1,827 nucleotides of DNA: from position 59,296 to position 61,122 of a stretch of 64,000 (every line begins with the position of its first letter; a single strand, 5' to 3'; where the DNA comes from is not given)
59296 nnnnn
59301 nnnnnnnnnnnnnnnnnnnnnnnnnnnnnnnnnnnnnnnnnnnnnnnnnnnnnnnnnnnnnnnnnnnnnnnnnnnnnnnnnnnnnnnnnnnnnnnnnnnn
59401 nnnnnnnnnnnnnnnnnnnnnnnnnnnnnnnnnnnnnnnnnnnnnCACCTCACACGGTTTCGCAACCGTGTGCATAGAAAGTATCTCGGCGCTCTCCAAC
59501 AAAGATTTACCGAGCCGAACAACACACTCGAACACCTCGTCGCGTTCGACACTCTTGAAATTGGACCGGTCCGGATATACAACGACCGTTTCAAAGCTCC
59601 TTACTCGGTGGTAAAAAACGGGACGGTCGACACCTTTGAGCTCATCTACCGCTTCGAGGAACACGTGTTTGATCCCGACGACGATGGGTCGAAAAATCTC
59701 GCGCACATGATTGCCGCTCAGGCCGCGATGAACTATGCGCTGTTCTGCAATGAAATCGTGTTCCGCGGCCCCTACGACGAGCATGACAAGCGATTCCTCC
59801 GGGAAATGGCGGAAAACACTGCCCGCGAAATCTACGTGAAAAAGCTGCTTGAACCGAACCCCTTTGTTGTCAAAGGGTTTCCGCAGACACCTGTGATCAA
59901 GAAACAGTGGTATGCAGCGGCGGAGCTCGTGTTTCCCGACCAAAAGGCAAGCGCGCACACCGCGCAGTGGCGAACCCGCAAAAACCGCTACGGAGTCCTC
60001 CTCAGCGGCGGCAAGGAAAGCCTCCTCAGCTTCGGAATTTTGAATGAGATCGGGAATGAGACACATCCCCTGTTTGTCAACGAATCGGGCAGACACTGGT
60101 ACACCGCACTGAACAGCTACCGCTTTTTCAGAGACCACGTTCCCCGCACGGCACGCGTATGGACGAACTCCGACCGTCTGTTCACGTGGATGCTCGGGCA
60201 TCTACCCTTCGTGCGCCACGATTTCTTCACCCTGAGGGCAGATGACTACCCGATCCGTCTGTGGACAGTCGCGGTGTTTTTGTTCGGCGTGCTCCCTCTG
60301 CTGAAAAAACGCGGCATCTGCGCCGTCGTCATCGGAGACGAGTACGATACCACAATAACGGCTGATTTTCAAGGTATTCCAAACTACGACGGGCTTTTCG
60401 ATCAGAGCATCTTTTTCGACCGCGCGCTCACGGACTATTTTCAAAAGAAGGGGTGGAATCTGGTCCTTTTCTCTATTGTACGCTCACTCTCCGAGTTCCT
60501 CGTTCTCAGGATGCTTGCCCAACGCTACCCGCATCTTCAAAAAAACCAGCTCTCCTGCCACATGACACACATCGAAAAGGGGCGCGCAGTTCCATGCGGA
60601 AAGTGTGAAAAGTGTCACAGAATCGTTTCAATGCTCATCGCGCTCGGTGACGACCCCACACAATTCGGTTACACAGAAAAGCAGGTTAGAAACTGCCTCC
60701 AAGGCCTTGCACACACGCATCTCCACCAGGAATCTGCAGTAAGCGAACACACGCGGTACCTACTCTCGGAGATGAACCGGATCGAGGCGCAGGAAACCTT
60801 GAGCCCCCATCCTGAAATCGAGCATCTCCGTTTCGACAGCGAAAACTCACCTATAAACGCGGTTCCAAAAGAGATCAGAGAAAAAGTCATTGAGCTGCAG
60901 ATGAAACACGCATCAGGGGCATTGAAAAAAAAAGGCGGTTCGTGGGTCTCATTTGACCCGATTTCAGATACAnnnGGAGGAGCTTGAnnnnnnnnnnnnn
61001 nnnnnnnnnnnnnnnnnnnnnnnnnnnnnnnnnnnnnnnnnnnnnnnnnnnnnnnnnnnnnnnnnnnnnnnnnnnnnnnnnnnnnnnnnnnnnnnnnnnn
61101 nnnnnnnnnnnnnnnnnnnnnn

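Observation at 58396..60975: Unusual domain fusion: DUF1611 with a QueC/LarE-like PP-loop ATPase plus Cys cluster in one 859-aa protein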

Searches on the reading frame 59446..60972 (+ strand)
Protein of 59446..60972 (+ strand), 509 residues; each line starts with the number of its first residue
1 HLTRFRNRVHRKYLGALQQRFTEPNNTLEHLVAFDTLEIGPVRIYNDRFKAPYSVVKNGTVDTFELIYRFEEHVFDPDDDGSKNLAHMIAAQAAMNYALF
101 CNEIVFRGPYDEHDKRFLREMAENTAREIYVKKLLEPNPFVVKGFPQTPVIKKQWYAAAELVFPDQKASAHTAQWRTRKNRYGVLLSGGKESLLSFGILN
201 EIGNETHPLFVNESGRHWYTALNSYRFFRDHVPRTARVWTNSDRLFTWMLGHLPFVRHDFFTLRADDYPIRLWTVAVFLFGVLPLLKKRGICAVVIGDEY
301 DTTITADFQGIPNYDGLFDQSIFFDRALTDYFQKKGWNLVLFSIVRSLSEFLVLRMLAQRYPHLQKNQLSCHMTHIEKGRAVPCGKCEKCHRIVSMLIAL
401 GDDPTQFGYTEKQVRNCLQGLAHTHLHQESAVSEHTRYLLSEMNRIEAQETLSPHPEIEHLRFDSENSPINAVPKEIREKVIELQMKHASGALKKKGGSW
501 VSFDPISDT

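Call 6: search_protein_families(library=pfam, proteins=[window:59446-60972:+], max_evalue=10)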
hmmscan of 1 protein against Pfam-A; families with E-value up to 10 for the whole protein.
window:59446-60972:+ (509 aa): 1 family
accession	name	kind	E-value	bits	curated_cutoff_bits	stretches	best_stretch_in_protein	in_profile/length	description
PF19932.4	DUF6395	-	0.0082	16.6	25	1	341-443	13-107/174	Family of unknown function (DUF6395)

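Call 7: find_homologous_proteins(query=window:59446-60972:+, max_evalue=0.001)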
Query window:59446-60972:+ (509 aa): 2903 proteins with E <= 0.001 among 7983 candidates; the best 120 are listed.
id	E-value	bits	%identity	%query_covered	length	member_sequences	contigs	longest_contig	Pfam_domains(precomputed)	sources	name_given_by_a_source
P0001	0.0e+0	1193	100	100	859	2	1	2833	PF07755.18,PF17396.9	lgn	-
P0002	0.0e+0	1044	87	100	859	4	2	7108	PF07755.18,PF17396.9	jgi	jgi:uncharacterized NAD-dependent epimerase/dehydratase family protein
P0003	0.0e+0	1015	85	100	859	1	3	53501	PF07755.18,PF17396.9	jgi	jgi:uncharacterized NAD-dependent epimerase/dehydratase family protein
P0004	7.6e-286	967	80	100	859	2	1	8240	PF07755.18,PF17396.9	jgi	-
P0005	9.3e-285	963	80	100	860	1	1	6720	PF07755.18,PF17396.9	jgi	jgi:uncharacterized NAD-dependent epimerase/dehydratase family protein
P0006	1.9e-215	734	61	100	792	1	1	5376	PF07755.18,PF17396.9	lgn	-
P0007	2.5e-215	734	62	99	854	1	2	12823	PF07755.18,PF17396.9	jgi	jgi:uncharacterized NAD-dependent epimerase/dehydratase family protein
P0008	1.5e-210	718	60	99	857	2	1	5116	PF07755.18,PF17396.9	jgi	jgi:uncharacterized NAD-dependent epimerase/dehydratase family protein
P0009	1.4e-209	715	60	100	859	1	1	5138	PF07755.18,PF17396.9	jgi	jgi:uncharacterized NAD-dependent epimerase/dehydratase family protein/7-cyano-7-deazaguanine syntha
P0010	2.8e-208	711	60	100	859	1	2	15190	PF07755.18,PF17396.9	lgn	-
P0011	6.0e-208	710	60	99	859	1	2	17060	PF07755.18,PF17396.9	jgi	jgi:uncharacterized NAD-dependent epimerase/dehydratase family protein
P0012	1.3e-203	695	58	100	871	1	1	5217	PF07755.18,PF17396.9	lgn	-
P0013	8.1e-201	686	58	99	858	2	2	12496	PF07755.18,PF17396.9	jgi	jgi:uncharacterized NAD-dependent epimerase/dehydratase family protein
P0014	5.4e-200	683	59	99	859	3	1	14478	PF07755.18,PF17396.9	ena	-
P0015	7.4e-200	683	60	97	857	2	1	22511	PF07755.18,PF17396.9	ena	-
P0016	1.1e-197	676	58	99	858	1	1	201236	PF07755.18,PF17396.9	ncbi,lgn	-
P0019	4.0e-189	648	56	100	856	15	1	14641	PF07755.18,PF17396.9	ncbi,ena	-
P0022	6.7e-185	634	55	100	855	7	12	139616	PF07755.18,PF17396.9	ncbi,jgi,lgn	-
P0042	2.0e-180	619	55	94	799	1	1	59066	PF02633.20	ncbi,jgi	-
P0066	1.7e-178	613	54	95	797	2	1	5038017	PF02633.20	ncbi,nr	ncbi:MAG: creatininase family protein [Gemmatimonadota bacterium]|nr:MAG: creatininase family protei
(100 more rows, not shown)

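Call 20: find_encoding_contigs(protein=P0016, flank=8000, max_places=2)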
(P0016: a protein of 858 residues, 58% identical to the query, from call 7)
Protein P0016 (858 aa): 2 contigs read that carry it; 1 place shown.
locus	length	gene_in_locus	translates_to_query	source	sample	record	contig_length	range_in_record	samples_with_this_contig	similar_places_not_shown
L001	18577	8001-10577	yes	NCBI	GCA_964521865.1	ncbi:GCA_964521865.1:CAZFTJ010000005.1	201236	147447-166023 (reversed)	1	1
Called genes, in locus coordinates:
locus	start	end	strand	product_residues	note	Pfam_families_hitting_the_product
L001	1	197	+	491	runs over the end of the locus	PF01541:GIY-YIG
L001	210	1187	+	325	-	-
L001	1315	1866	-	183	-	PF03205:MobB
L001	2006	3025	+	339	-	PF00586:AIRS, PF02769:AIRS_C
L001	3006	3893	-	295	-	PF00288:GHMP_kinases_N, PF08544:GHMP_kinases_C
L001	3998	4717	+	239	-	PF01128:IspD, PF12804:NTP_transf_3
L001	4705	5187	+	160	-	PF02542:YgbB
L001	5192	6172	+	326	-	PF01207:Dus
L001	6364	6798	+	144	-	PF00581:Rhodanese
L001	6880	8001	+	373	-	PF00291:PALP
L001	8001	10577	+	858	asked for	PF17396:DUF1611_N, PF07755:DUF1611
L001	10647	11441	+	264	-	PF02633:Creatininase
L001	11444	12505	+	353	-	PF02746:MR_MLE_N, PF13378:MR_MLE_C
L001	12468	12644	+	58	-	-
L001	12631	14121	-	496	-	-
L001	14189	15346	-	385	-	PF13439:Glyco_transf_4, PF00534:Glycos_transf_1, PF13692:Glyco_trans_1_4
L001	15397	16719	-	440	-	PF00696:AA_kinase, PF13840:ACT_7, PF01842:ACT, PF22468:ACT_9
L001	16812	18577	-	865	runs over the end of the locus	PF00133:tRNA-synt_1, PF01406:tRNA-synt_1e (faint), PF01921:tRNA-synt_1f (faint), PF09334:tRNA-synt_1g, PF13603:tRNA-synt_1_2, PF00133:tRNA-synt_1, PF09334:tRNA-synt_1g (weak), PF08264:Anticodon_1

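Call 21: find_encoding_contigs(protein=P0066, flank=8000, max_places=2)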
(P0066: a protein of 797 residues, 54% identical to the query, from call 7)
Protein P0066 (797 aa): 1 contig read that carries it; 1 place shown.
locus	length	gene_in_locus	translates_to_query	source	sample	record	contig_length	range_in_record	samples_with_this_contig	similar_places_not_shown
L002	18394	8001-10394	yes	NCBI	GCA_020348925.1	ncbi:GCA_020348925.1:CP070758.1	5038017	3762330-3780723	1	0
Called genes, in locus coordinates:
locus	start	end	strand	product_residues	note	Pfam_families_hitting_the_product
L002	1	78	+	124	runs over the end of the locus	-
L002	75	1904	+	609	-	PF00324:AA_permease, PF13520:AA_permease_2, PF00359:PTS_EIIA_2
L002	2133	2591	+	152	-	PF00324:AA_permease, PF13520:AA_permease_2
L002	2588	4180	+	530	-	PF13520:AA_permease_2, PF00324:AA_permease, PF02254:TrkA_N, PF02080:TrkA_C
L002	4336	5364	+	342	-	PF01368:DHH (weak), PF02272:DHHA1 (weak)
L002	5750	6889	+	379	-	PF00291:PALP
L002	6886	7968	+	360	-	PF17396:DUF1611_N, PF07755:DUF1611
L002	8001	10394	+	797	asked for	PF02633:Creatininase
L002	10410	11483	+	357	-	PF02746:MR_MLE_N, PF13378:MR_MLE_C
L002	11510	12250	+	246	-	PF00069:Pkinase, PF07714:PK_Tyr_Ser-Thr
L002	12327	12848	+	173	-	PF18955:DUF5698, PF10035:DUF2179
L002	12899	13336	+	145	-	PF06146:PsiE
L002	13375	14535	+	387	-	PF00343:Phosphorylase (weak)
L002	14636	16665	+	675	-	PF20773:InhA-like_MAM (faint), PF00801:PKD, PF18911:PKD_4 (weak), PF02412:TSP_3 (faint), PF13385:Laminin_G_3, PF00404:Dockerin_1 (weak), PF18962:Por_Secre_tail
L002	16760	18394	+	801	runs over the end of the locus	PF03663:Glyco_hydro_76 (faint), PF05147:LANC_like, PF07470:Glyco_hydro_88 (faint), PF07944:Beta-AFase-like_GH127_cat (faint), PF05345:He_PIG, PF00404:Dockerin_1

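Call 22: find_related_loci(query=A1, collection=genome_contigs, flank=6000)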
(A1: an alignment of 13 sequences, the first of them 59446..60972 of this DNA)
Query A1 (509 aa) in genome_contigs; peptide patterns used: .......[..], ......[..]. (x = any residue, [..] = any of these).
600 stretches matched a pattern (row limit reached: there are more); 569 encode a relative of the query (tblastn E <= 1e-3); the best 80 are kept; 80 distinct loci.
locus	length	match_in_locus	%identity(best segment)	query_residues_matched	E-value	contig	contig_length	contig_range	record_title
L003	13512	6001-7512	58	2-505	0e+0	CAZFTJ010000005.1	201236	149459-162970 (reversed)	MAG TPA_asm: uncultured Spirochaetota bacterium isolate binchicken_co178_263 genome assembly, contig: NODE_115_length_20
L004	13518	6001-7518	58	2-507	0e+0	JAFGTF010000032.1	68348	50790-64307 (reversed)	MAG: Spirochaetes bacterium isolate Zod_Metabat.958 k87_3646268, whole genome shotgun sequence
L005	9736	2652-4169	59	1-503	0e+0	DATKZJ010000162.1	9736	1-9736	MAG TPA_asm: Spirochaetota bacterium isolate SMAG_U14242 k141_209916, whole genome shotgun sequence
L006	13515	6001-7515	56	1-507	0e+0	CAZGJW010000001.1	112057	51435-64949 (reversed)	MAG TPA_asm: uncultured Spirochaetota bacterium isolate binchicken_co89_639 genome assembly, contig: NODE_118_length_112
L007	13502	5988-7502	56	1-507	0e+0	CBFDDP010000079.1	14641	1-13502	MAG TPA_asm: uncultured bacterium isolate SRR26215674_binner13_Refined_32 genome assembly, contig: ERZ25073485.2891, who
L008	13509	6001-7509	55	1-507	0e+0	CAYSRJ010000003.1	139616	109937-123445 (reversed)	MAG TPA_asm: uncultured Spirochaetota bacterium isolate binchicken_co94_333 genome assembly, contig: NODE_62_length_1396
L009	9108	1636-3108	55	25-508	0e+0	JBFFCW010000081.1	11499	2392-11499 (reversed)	MAG: Desulfobacterales bacterium isolate Mix_mud12.2021.10.8 k141_3031775_length_11499_cov_12.9938, whole genome shotgun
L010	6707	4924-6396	54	25-508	0e+0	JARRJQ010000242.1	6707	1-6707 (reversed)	MAG: Desulfobacterales bacterium isolate Spart_024_MAG scaffold_20391, whole genome shotgun sequence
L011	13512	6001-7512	54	25-508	0e+0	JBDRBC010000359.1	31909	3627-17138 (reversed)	MAG: bacterium isolate MEGAHIT-group-1.1038 k141_9265107, whole genome shotgun sequence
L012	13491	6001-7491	54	25-508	0e+0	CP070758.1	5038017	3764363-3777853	MAG: Gemmatimonadota bacterium isolate bin29 chromosome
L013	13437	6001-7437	55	28-507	0e+0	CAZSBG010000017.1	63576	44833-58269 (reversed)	MAG TPA_asm: uncultured Cytophagia bacterium isolate SRP141376_co4_290 genome assembly, contig: NODE_806_length_63576_co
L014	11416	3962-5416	56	27-508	0e+0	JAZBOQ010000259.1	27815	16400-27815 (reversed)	MAG: Thermoanaerobaculales bacterium isolate bin.607 k117_8271792, whole genome shotgun sequence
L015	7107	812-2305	54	18-508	0e+0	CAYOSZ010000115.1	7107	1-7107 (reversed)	MAG TPA_asm: uncultured Ignavibacteria bacterium isolate SRP214966_co2_364 genome assembly, contig: NODE_20056_length_71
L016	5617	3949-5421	54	25-508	0e+0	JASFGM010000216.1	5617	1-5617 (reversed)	MAG: Desulfobacterales bacterium isolate D0606U12remetaG_Bin_122 D0606U12remetaG_FD_scaffold_2982_c1, whole genome shotg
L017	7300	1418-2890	52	26-509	0e+0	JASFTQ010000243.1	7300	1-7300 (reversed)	MAG: Desulfobacterales bacterium isolate D1103U20metaG_sub_Bin_132 D1103U20metaG_FD_scaffold_3737_c1, whole genome shotg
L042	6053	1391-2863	52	26-509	1e-179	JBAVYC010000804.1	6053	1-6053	MAG: Desulfobacterales bacterium isolate MFD03804_ilm_asm_bin1 k127_224131, whole genome shotgun sequence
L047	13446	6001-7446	53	30-508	4e-177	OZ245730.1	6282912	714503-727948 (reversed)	MAG: Calditrichia bacterium isolate b0d004ed-fac9-4c7c-be48-ce0904fd85ed genome assembly, chromosome: 1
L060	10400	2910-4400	51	15-508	1e-176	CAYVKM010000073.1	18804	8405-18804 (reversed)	MAG TPA_asm: uncultured Calditrichaceae bacterium isolate SRP214966_co2_132 genome assembly, contig: NODE_4249_length_18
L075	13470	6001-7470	51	26-508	6e-175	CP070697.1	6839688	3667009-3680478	MAG: Desulfobacterales bacterium isolate bin589 chromosome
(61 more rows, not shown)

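Call 24: predict_structure(alignment_id=A2)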
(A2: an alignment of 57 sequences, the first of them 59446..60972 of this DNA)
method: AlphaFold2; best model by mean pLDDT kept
length: 509 residues; sequences in the alignment: 57
mean_pLDDT: 90.2   pTM: 0.89
mean pLDDT of the five models: 90.2, 89.2, 88.5, 87.4, 86.6
residues with pLDDT >= 90: 368; 70-90: 107; 50-70: 25; < 50: 9
segments of 3 or more residues with pLDDT < 50: 1-6
pLDDT, mean of each block of 10 residues (from residue 1): 41 56 82 96 98 96 98 96 96 96 97 96 94 90 87 95 83 85 94 97 97 80 95 97 91 86 66 88 97 93 90 89 94 94 96 97 93 86 91 95 93 95 80 93 87 92 94 96 98 94 88
secondary structure, 60 per line:
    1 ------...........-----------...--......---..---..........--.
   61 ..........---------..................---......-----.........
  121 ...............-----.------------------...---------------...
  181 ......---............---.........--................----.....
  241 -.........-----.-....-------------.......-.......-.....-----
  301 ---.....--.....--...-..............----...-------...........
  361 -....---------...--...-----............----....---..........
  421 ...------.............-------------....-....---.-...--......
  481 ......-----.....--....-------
elements in order: H7-17 E34-39 E48-57 E60-70 H80-97 E101-106 H112-135 E160-162 E178-186 H190-201 E205-213 H216-231 E236-240 H242-250 H258-261 H275-281 H283-289 E291-295 E304-308 E311-315 H322-335 E340-342 H350-360 H362-365 E375-377 E380-382 H388-399 H404-407 H411-423 H430-442 H456-459 E461-464 H475-486 E492-496 E499-502

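Call 27: search_protein_representatives(alignment_id=A1)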
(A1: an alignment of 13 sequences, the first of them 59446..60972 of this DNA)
Query: 13 sequences, 508 profile positions. Proteins with E-value up to 0.001 (for the whole library): 690; up to 1e-10: 368; up to 1e-30: 151. The best 150 are listed.
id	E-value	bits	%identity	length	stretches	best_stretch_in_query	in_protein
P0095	3.7e-249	843.8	-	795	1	8-506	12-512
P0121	8.1e-243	822.9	-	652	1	15-506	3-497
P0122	8.9e-231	783.2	-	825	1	14-498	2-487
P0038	8.0e-222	753.7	-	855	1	18-501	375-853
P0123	8.2e-195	664.5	-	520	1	15-502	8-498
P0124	5.2e-189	645.4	-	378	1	125-500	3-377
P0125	4.7e-188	642.2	-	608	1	20-441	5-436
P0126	5.1e-174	596.0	-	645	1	16-489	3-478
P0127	3.7e-156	537.0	-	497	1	21-501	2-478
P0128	1.2e-150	518.8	-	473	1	19-480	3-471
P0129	1.3e-147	508.9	-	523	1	13-503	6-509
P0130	2.6e-147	507.8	-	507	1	21-496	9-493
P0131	8.4e-140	483.1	-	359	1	15-318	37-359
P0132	7.2e-130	450.3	-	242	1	186-415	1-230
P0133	3.2e-128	444.9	-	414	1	16-335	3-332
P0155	6.3e-103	361.4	-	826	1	23-505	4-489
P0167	4.5e-86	305.8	-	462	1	55-496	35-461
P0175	1.3e-74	268.0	-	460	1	25-437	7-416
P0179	5.2e-70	252.8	-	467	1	19-498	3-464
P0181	1.5e-68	248.0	-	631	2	22-366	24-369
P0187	1.6e-66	241.3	-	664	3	21-364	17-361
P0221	6.0e-50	186.6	-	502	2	271-505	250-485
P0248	2.3e-37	145.1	-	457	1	170-504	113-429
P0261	5.3e-33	130.7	-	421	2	366-467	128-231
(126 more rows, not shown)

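Call 28: fold_search(model_id=the predicted structure, library=pdb)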
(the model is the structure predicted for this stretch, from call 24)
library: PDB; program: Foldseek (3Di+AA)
matches with E <= 10: 1505; with E <= 0.001: 7
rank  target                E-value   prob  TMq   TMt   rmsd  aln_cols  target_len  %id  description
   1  9y02_B                1.1e-05  1.00  0.36  0.42  10.4       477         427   12  QatB-QatC complex in qatABCD anti-phage defense with ATP (released 2025-10-01)
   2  3bl5_A                3.7e-05  1.00  0.32  0.77   3.7       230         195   14  Crystal structure of QueC from Bacillus subtilis: an enzyme involved in preQ1 biosynthesis (released 2008-06-03)
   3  9y01_B                5.1e-05  1.00  0.33  0.37  10.2       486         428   12  QatB-QatC complex in qatABCD anti-phage defense (released 2025-10-01)
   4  2pg3                  7.9e-05  1.00  0.33  0.70   7.9       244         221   17  Crystal structure of a Queuosine biosynthesis protein queC (ECA1155) from Erwinia carotovora subsp. atroseptica SCRI1043 (released 2007-04-24)
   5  3bl5_E                2.2e-04  1.00  0.32  0.74   5.1       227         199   15  Crystal structure of QueC from Bacillus subtilis: an enzyme involved in preQ1 biosynthesis (released 2008-06-03)
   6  9nto_B                3.6e-04  1.00  0.23  0.58  10.4       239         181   16  Structure of Cap9-CdnD complex containing NDG modification (released 2025-05-07)
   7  3k32_D                8.5e-04  1.00  0.23  0.52  10.8       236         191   14  The crystal structure of predicted subunit of tRNA methyltransferase from Methanocaldococcus jannaschii DSM (released 2010-01-12)
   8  3k32_C                3.1e-03  1.00  0.23  0.51  11.0       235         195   14  The crystal structure of predicted subunit of tRNA methyltransferase from Methanocaldococcus jannaschii DSM (released 2010-01-12)
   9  5ztb_A                3.8e-03  0.99  0.24  0.37  19.0       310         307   14  Structure of Sulfurtransferase (released 2019-06-12)
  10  2der_B                7.3e-03  0.97  0.15  0.20   7.7       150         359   18  Cocrystal structure of an RNA sulfuration enzyme MnmA and tRNA-Glu in the initial tRNA binding state (released 2006-08-15)
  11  5gha_C                7.8e-03  0.98  0.23  0.37  19.7       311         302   14  Sulfur Transferase TtuA in complex with Sulfur Carrier TtuB (released 2017-05-03)
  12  5gha_B                8.2e-03  0.99  0.18  0.28  13.3       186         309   14  Sulfur Transferase TtuA in complex with Sulfur Carrier TtuB (released 2017-05-03)
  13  9kq6_C                9.1e-03  0.94  0.22  0.43  16.8       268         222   13  The structure of the apo-YcfA from Erwinia amylovora (released 2025-10-01)
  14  9kq6_J                9.6e-03  0.96  0.22  0.44  15.5       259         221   13  The structure of the apo-YcfA from Erwinia amylovora (released 2025-10-01)
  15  5ztb_C                9.6e-03  0.80  0.19  0.29  16.7       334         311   12  Structure of Sulfurtransferase (released 2019-06-12)
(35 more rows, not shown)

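Call 29: search_protein_families(library=ncbifam, proteins=[P0248, P0261, P0179, P0175, P0167, P0221, P0127, P0155, P0181, P0187], max_evalue=0.001)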
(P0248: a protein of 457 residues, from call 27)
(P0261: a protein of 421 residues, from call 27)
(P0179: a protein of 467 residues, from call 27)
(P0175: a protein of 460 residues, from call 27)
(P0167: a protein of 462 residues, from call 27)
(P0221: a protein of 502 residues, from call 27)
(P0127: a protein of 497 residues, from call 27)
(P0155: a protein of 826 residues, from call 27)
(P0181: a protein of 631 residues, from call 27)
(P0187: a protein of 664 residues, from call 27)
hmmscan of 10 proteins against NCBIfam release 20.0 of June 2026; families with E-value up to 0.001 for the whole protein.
P0248 (457 aa): 1 family
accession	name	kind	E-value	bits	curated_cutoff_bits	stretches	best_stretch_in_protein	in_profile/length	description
NF041275.1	MurL_Xanthmoales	equivalog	7.2e-10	37.9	700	1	107-331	130-354/447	UDP-N-acetyl-alpha-D-muramoyl-L-alanyl-L-glutamate epimerase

P0261 (421 aa): 0 families

P0179 (467 aa): 0 families

P0175 (460 aa): 0 families

P0167 (462 aa): 0 families

P0221 (502 aa): 0 families

P0127 (497 aa): 1 family
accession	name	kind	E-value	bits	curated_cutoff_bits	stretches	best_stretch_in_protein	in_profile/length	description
NF041275.1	MurL_Xanthmoales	equivalog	0.00036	19.1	700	0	265-365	232-335/447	UDP-N-acetyl-alpha-D-muramoyl-L-alanyl-L-glutamate epimerase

P0155 (826 aa): 3 families
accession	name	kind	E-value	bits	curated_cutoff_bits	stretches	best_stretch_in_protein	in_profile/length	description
TIGR03964.1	mycofact_creat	equivalog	8.7e-34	117.1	172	1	523-759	3-217/228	mycofactocin biosynthesis peptidyl-dipeptidase MftE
TIGR04448.1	creatininase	equivalog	7.1e-23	81.5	235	1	523-752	1-235/246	creatininase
NF041098.2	diketo_inos_hlase_IolN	equivalog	5.8e-15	55.2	245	1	523-763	11-266/307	3-dehydro-scyllo-inosose hydrolase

P0181 (631 aa): 0 families

P0187 (664 aa): 0 families
